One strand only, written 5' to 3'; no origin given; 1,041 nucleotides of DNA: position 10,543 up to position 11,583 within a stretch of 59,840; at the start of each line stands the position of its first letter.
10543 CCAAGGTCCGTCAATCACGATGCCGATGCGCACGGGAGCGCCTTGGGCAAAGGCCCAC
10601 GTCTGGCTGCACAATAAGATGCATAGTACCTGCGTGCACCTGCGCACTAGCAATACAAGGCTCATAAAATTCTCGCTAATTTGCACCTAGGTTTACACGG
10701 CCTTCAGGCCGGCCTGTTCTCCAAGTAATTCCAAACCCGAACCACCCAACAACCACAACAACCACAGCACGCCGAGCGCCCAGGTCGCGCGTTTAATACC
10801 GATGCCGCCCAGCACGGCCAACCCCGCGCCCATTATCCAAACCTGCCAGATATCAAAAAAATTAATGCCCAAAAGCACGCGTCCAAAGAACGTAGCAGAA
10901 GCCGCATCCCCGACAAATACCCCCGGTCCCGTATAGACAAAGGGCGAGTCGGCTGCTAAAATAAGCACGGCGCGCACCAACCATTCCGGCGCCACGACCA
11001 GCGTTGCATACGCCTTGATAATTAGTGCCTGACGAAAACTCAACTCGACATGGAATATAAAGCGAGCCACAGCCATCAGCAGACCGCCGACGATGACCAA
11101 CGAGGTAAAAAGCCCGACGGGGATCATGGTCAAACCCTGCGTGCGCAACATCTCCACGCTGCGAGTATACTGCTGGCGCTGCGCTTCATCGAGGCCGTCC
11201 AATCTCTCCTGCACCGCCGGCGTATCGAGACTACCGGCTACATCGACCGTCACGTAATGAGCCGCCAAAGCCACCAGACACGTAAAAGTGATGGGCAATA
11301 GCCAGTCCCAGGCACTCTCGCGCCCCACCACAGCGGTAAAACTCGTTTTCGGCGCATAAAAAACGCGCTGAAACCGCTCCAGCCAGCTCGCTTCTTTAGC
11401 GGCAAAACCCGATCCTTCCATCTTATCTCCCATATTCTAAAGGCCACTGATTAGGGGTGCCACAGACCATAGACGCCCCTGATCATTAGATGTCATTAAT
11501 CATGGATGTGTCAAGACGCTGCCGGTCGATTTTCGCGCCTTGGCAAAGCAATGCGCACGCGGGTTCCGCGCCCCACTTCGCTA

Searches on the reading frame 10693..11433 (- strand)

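Call 7: search_protein_families(library=pfam, proteins=[window:10693-11433:-], max_evalue=0.0001)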
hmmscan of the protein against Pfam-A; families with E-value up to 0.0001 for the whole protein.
window:10693-11433:- (246 aa): 1 family
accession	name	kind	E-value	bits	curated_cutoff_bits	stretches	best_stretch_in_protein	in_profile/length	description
PF04893.22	Yip1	-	5e-07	30.2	28.6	1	24-230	3-169/173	Yip1 domain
